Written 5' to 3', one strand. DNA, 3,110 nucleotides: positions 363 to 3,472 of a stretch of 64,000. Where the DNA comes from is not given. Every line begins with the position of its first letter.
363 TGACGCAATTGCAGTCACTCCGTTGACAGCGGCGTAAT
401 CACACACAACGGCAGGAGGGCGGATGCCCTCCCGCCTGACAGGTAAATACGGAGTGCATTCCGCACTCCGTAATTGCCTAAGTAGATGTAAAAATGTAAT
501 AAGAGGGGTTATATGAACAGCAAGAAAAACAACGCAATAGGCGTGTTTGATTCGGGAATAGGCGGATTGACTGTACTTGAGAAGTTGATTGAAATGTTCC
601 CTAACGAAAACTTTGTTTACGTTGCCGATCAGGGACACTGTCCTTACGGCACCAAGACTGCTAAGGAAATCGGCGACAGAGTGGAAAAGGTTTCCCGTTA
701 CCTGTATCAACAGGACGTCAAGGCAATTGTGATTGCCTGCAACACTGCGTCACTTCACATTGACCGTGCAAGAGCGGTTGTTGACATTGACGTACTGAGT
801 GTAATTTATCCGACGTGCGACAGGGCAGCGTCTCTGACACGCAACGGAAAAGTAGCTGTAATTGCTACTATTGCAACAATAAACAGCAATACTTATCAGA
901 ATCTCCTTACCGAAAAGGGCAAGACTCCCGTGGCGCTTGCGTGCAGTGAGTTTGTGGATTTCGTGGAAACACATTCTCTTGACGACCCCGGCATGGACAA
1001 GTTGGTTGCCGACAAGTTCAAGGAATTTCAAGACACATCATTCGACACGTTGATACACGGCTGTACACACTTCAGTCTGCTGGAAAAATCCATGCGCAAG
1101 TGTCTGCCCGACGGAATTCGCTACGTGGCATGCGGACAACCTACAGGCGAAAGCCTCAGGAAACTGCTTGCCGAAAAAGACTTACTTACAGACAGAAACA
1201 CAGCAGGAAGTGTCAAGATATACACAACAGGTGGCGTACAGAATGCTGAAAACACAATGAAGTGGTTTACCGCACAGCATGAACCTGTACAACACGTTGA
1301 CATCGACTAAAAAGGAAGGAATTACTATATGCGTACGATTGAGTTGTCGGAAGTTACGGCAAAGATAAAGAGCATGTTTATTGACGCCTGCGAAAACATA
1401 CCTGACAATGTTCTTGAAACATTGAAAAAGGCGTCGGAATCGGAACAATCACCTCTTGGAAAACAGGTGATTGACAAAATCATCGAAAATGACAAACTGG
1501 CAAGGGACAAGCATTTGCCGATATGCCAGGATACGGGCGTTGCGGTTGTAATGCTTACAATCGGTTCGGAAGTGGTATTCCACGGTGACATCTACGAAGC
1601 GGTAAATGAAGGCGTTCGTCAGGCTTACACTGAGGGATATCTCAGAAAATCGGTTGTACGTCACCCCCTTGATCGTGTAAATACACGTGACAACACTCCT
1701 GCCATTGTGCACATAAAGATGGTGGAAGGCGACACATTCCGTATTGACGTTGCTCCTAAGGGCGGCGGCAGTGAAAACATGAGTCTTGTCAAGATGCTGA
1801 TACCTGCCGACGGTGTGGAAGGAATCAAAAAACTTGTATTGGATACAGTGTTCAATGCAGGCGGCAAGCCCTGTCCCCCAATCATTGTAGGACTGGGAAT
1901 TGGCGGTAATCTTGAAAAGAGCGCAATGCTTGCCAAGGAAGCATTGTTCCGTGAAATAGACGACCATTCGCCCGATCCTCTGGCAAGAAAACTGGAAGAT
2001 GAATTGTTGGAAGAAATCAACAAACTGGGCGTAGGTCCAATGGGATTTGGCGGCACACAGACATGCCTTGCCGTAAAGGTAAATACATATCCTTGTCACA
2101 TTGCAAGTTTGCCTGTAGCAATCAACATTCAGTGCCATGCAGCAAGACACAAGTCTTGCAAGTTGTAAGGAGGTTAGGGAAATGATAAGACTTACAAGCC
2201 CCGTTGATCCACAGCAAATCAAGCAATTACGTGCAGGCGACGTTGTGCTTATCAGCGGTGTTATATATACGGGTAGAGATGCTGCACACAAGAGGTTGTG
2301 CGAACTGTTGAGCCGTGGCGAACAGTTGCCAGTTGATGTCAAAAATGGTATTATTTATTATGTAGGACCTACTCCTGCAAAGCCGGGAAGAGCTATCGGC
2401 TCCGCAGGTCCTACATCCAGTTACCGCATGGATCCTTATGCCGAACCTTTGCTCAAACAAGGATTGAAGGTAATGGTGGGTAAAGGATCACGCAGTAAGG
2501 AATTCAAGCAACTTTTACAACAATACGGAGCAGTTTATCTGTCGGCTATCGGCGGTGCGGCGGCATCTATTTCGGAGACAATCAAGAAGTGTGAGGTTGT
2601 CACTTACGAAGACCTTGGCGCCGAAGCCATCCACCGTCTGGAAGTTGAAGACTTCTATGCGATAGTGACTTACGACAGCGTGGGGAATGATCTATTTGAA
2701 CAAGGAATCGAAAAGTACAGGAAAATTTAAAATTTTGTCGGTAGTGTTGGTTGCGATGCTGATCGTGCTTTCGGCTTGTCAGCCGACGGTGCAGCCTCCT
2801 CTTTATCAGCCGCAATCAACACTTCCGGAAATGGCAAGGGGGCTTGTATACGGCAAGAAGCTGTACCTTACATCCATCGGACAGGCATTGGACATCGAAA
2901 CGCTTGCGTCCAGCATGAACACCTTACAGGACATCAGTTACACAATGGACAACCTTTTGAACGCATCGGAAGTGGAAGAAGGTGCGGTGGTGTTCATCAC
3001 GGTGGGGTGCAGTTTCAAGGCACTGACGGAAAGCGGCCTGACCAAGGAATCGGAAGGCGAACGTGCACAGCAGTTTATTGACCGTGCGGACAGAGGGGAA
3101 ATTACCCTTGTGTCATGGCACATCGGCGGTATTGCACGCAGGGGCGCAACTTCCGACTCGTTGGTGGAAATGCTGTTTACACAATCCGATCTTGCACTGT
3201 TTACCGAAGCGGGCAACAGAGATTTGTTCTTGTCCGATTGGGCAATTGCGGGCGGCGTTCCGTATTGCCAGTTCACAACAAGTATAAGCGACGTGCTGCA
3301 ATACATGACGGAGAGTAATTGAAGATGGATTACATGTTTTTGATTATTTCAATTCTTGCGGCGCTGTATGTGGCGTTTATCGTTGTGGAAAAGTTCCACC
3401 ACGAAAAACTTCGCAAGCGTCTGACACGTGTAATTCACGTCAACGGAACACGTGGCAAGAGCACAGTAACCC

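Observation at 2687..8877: Non-canonical poly-gamma-glutamate locus: pgsB-pgsC without PgsA, coupled to a two-component system and a PduO-like protein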

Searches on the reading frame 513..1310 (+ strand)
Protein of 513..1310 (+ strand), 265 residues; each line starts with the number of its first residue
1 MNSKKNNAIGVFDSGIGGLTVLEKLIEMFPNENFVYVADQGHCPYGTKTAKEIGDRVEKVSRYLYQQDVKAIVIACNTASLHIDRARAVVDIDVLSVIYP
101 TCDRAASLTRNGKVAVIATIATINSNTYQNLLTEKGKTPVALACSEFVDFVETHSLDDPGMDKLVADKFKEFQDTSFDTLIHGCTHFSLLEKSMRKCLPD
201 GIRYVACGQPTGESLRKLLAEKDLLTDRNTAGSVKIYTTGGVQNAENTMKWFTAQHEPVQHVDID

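Call 3: search_protein_families(library=pfam, proteins=[window:513-1310:+], max_evalue=0.01)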
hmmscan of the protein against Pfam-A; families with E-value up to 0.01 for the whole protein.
window:513-1310:+ (265 aa): 1 family
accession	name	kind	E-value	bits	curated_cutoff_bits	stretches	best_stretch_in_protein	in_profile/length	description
PF01177.27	Asp_Glu_race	-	4.7e-19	69.4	31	1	18-202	9-198/211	Asp/Glu/Hydantoin racemase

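Call 4: search_protein_families(library=ncbifam, proteins=[window:513-1310:+], max_evalue=0.01)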
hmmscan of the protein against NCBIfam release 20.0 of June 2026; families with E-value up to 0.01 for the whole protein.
window:513-1310:+ (265 aa): 5 families
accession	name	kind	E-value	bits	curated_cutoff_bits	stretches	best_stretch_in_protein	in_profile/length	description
NF002035.0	PRK00865.1-3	equivalog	4.1e-59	200.3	328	1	5-264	2-265/267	glutamate racemase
TIGR00067.1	glut_race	equivalog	3.1e-58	197.1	146.65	1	9-250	1-246/251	glutamate racemase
NF002034.1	PRK00865.1-1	equivalog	1.8e-32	112.6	408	1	11-222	3-219/260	glutamate racemase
NF052483.1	racemase_CuyB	equivalog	2.9e-16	60.1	190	1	54-194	57-203/225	cysteate racemase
TIGR00035.1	asp_race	subfamily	7.2e-09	35.6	93.1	1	64-192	72-204/236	amino acid racemase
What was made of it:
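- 513..1310 (+): murI, glutamate racemase (D-glutamate supply); first gene of the packed string. TIGR00067 197.1 bits, cut-off 146.65 (call 4).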

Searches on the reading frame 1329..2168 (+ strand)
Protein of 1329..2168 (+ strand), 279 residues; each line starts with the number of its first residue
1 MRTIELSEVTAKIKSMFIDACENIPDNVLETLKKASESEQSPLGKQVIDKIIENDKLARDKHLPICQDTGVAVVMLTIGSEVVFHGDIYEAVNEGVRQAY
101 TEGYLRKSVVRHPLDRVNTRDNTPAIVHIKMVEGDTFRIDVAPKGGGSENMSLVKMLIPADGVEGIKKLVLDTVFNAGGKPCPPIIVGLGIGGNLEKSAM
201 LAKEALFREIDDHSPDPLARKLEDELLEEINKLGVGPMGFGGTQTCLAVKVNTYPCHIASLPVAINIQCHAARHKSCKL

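Call 3: search_protein_families(library=pfam, proteins=[window:1329-2168:+], max_evalue=0.01)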
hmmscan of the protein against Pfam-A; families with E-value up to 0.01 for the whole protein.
window:1329-2168:+ (279 aa): 1 family
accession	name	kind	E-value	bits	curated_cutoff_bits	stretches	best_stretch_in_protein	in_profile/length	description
PF05681.19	Fumerase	-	3.7e-114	381.1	25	1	11-277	2-269/270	Fumarate hydratase (Fumerase)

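Call 4: search_protein_families(library=ncbifam, proteins=[window:1329-2168:+], max_evalue=0.01)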
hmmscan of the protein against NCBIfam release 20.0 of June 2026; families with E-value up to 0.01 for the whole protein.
window:1329-2168:+ (279 aa): 6 families
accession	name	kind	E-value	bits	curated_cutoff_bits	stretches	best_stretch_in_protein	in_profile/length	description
NF004885.0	PRK06246.1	equivalog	3.7e-122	406.9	276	1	1-278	1-278/279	fumarate hydratase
TIGR00722.1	ttdA_fumA_fumB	subfamily_domain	8.3e-99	330.2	100.65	1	11-276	3-270/273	hydrolyase, tartrate alpha subunit/fumarate domain protein, Fe-S type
NF006084.0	PRK08230.1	equivalog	5.1e-53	180.1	365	1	9-276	17-284/303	L(+)-tartrate dehydratase subunit alpha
NF011920.0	PRK15391.1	subfamily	2.7e-26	92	1094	1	38-277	77-326/548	class I fumarate hydratase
NF011919.0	PRK15390.1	equivalog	1.7e-23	82.7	1105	1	38-277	77-326/548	class I fumarate hydratase FumA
NF011921.0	PRK15392.1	equivalog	1.8e-20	73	1060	1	41-277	79-325/550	class I fumarate hydratase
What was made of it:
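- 1329..2168 (+): Class I (Fe-S) fumarate hydratase, alpha subunit. NF004885 406.9 bits, cut-off 276 (call 4).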

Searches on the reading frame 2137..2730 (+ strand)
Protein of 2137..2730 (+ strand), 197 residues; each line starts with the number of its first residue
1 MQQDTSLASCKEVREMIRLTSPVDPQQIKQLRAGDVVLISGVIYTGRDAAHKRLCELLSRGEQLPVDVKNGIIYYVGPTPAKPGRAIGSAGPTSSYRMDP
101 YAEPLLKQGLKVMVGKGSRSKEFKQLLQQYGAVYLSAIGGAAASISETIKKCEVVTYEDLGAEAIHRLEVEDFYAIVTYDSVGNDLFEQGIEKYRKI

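Call 3: search_protein_families(library=pfam, proteins=[window:2137-2730:+], max_evalue=0.01)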
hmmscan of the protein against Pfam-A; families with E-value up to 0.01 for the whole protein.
window:2137-2730:+ (197 aa): 1 family
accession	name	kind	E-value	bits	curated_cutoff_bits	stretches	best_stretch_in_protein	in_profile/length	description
PF05683.17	Fumerase_C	-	1.2e-60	204.9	22.2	1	14-189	26-204/205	Fumarase C-terminus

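Call 4: search_protein_families(library=ncbifam, proteins=[window:2137-2730:+], max_evalue=0.01)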
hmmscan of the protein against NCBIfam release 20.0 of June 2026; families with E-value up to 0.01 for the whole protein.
window:2137-2730:+ (197 aa): 8 families
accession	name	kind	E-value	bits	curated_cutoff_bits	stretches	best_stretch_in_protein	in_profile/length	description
NF005310.0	PRK06842.1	equivalog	5.8e-80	267.4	238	1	16-196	2-182/185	Fe-S-containing hydro-lyase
TIGR00723.1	ttdB_fumA_fumB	subfamily_domain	1.8e-52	177.7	145.15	1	26-189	1-169/169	FumA C-terminus/TtdB family hydratase beta subunit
NF004708.0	PRK06043.1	equivalog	3.9e-39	134.2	269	1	18-193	4-182/192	fumarate hydratase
NF011919.0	PRK15390.1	equivalog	2.5e-37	128.4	1105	1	26-189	372-537/548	class I fumarate hydratase FumA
NF006253.0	PRK08395.1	equivalog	2.3e-36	125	244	1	17-189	3-165/166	fumarate hydratase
NF011920.0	PRK15391.1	subfamily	2.6e-36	125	1094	1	34-193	380-541/548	class I fumarate hydratase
NF011921.0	PRK15392.1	equivalog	9.1e-30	103.7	1060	1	26-191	371-538/550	class I fumarate hydratase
NF006082.0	PRK08228.1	equivalog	3.6e-28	98.5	264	1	18-195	5-187/205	L(+)-tartrate dehydratase subunit beta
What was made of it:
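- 2137..2730 (+): Fe-S hydro-lyase (fumarate hydratase) beta subunit; overlaps the next gene's ATG by 44 nt. NF005310 267.4 bits, cut-off 238 (call 4).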

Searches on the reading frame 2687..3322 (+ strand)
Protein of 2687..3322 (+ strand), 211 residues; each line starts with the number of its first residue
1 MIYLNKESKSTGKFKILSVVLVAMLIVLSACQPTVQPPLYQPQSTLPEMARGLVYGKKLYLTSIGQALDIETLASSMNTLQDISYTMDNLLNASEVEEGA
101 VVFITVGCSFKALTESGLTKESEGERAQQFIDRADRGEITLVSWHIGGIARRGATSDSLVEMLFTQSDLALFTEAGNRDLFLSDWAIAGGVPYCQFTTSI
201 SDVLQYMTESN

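Call 3: search_protein_families(library=pfam, proteins=[window:2687-3322:+], max_evalue=0.01)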
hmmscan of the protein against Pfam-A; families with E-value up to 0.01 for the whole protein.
window:2687-3322:+ (211 aa): 1 family
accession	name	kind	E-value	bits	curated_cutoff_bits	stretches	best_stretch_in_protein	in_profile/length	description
PF19823.4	DUF6305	-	2.8e-25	89.1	25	1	58-204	3-147/154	Domain of unknown function (DUF6305)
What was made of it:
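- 2687..3322 (+): DUF6305 lipoprotein (a later start at 2735 is possible); extracytoplasmic, flavodoxin-like fold, function unknown. PF19823 89.1 bits (call 3).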

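Call 4: search_protein_families(library=ncbifam, proteins=[window:2687-3322:+], max_evalue=0.01)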
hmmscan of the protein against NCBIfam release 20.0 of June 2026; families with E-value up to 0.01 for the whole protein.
window:2687-3322:+ (211 aa): 0 families

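Call 38: find_homologous_proteins(query=window:2687-3322:+, max_evalue=0.001)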
Query window:2687-3322:+ (211 aa): 20 proteins with E <= 0.001 among 358 candidates.
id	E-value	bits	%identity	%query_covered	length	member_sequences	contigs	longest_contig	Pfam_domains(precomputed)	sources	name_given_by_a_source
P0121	4.2e-129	446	98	100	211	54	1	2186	PF19823.5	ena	-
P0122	1.0e-83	298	68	99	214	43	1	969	PF19823.5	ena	-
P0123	8.1e-62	226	56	97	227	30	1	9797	PF19823.5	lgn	-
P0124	2.8e-58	215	49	98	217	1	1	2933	PF19823.5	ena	-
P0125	2.1e-54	202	52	83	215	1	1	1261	PF19823.5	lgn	-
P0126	2.1e-20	91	36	91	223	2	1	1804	PF19823.5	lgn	-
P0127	9.2e-20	89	35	91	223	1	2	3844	PF19823.5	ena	-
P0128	1.0e-19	89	36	86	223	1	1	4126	PF19823.5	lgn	-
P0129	1.3e-19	89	36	86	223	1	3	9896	PF19823.5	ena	-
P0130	1.3e-19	89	35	85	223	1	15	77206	PF19823.5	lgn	-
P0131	1.4e-19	89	35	85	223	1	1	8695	PF19823.5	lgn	-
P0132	2.6e-19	88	36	85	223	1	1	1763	PF19823.5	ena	-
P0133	3.6e-19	87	35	85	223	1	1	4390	PF19823.5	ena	-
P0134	3.6e-19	87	36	85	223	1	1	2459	PF19823.5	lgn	-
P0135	7.0e-19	86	36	85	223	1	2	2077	PF19823.5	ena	-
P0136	8.3e-19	86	36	85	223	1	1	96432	PF19823.5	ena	-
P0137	9.3e-19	86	36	85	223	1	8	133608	PF19823.5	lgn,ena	-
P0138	1.2e-18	86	36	85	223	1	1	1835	PF19823.5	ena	-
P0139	6.2e-18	83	35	85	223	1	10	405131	PF19823.5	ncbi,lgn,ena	-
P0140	5.2e-17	80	37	69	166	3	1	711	PF19823.5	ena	-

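Call 49: predict_structure(alignment_id=A2)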
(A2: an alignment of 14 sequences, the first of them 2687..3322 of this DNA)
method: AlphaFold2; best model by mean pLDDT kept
length: 211 residues; sequences in the alignment: 14
mean_pLDDT: 81.5   pTM: 0.76
mean pLDDT of the five models: 81.5, 80.3, 80.0, 79.3, 78.8
residues with pLDDT >= 90: 113; 70-90: 49; 50-70: 21; < 50: 28
segments of 3 or more residues with pLDDT < 50: 1-18, 23-25, 30-33
pLDDT, mean of each block of 10 residues (from residue 1): 35 45 48 57 91 94 86 93 91 97 86 82 95 98 85 67 96 89 94 93 91 59
secondary structure, 60 per line:
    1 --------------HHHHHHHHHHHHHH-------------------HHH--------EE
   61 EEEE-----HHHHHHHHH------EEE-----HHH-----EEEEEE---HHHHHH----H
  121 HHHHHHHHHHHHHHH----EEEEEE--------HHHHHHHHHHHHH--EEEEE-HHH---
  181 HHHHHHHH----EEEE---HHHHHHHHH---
elements in order: H15-28 E59-64 H70-78 E85-87 E101-106 H110-115 H120-135 E140-145 H154-166 E169-173 H181-188 E193-196 H200-208

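Call 51: fold_search(model_id=the predicted structure, library=pdb)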
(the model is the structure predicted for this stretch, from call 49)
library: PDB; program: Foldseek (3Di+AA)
matches with E <= 10: 1369; with E <= 0.001: 0
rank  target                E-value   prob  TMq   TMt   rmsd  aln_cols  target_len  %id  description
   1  5xp0_A                5.7e-03  0.96  0.33  0.47   9.2       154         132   10  Crystal structure of master biofilm regulator CsgD regulatory domain (released 2018-06-20)
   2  5xp0_B                6.1e-03  0.94  0.33  0.46   9.1       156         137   11  Crystal structure of master biofilm regulator CsgD regulatory domain (released 2018-06-20)
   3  1sku_A                7.8e-03  0.16  0.16  0.12  23.3       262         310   12  E. coli Aspartate Transcarbamylase 240's Loop Mutant (K244N) (released 2004-03-30)
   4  5iuk_F                8.9e-03  0.95  0.34  0.47   5.5       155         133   14  Crystal structure of the DesK-DesR complex in the phosphotransfer state with high Mg2+ (150 mM) (released 2016-12-21)
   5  4le0_B                1.2e-02  0.94  0.34  0.48   5.3       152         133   14  Crystal structure of the receiver domain of DesR in complex with beryllofluoride and magnesium (released 2014-07-16)
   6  3rhz_B                1.3e-02  0.97  0.40  0.28   5.2       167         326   11  Structure and functional analysis of a new subfamily of glycosyltransferases required for glycosylation of serine-rich (released 2011-06-01)
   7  4yn8                  1.3e-02  0.85  0.33  0.34  12.0       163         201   11  Crystal Structure of Response Regulator ChrA in Heme-Sensing Two Component System (released 2015-08-19)
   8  3bre_B                1.4e-02  0.93  0.34  0.24   5.2       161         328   12  Crystal Structure of P.aeruginosa PA3702 (released 2008-04-01)
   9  6eo3_A                1.4e-02  0.87  0.33  0.34   8.7       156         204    9  Conformational dynamism for DNA interaction in Salmonella typhimurium RcsB response regulator. S207C P212121 (released 2017-11-15)
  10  9y83_C                1.5e-02  0.30  0.21  0.15  13.1       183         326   10  Crystal structure of Ornithine carbamoyltransferase from Burkholderia xenovorans (released 2025-09-24)
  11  5wq0_B                1.6e-02  0.90  0.35  0.51   5.2       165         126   10  Receiver domain of Spo0A from Paenisporosarcina sp. TG-14 (released 2017-03-22)
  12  9hi5_C                1.6e-02  0.66  0.29  0.29   7.2       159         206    8  Structure of scaffold FI6-focused design_02 (released 2025-12-03)
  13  4le0_A                1.7e-02  0.92  0.34  0.48   5.3       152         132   14  Crystal structure of the receiver domain of DesR in complex with beryllofluoride and magnesium (released 2014-07-16)
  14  5iuk_C                1.7e-02  0.90  0.34  0.47   5.5       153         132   14  Crystal structure of the DesK-DesR complex in the phosphotransfer state with high Mg2+ (150 mM) (released 2016-12-21)
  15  3kzm                  1.7e-02  0.44  0.24  0.17  15.0       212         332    8  Crystal structure of N-acetyl-L-ornithine transcarbamylase complexed with carbamyl phosphate (released 2010-03-31)
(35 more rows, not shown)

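Call 79: find_encoding_contigs(protein=P0139, flank=10000, max_places=1)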
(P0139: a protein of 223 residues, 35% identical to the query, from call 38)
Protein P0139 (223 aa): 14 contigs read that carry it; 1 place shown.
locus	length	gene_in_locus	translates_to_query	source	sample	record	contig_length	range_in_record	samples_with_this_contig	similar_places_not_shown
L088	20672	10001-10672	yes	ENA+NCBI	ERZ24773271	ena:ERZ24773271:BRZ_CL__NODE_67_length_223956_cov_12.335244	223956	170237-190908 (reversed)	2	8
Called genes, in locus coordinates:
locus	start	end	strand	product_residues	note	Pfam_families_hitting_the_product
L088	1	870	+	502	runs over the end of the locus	PF04223:CitF, PF13336:AcetylCoA_hyd_C (faint)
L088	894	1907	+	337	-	PF13673:Acetyltransf_10 (weak), PF08218:Citrate_ly_lig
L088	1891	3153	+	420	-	PF03802:CitX, PF01874:CitG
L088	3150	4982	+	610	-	PF01019:G_glu_transpept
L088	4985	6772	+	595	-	PF01019:G_glu_transpept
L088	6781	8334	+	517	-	PF06808:DctM, PF03600:CitMHS (weak)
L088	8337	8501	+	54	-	-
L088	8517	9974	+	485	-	PF24827:AstE_AspA_cat (faint)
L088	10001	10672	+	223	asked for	PF19823:DUF6305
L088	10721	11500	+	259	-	PF24827:AstE_AspA_cat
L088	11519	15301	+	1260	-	PF20578:aBig_2 (weak)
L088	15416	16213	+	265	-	PF01177:Asp_Glu_race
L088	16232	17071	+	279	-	PF05681:Fumerase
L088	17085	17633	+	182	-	PF05683:Fumerase_C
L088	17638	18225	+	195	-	PF19823:DUF6305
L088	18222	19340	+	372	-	PF08245:Mur_ligase_M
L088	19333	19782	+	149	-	PF14102:Caps_synth_CapC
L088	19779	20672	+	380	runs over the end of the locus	-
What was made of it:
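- On Canonical PgsBCA/CapBCA poly-gamma-glutamate synthase: A 54-aa ORF follows the DctM-like gene upstream (call 79), but its identity is unknown.
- The island contains two GGTs, a permease and lipoprotein hydrolases, next to citrate-lyase genes (call 79).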
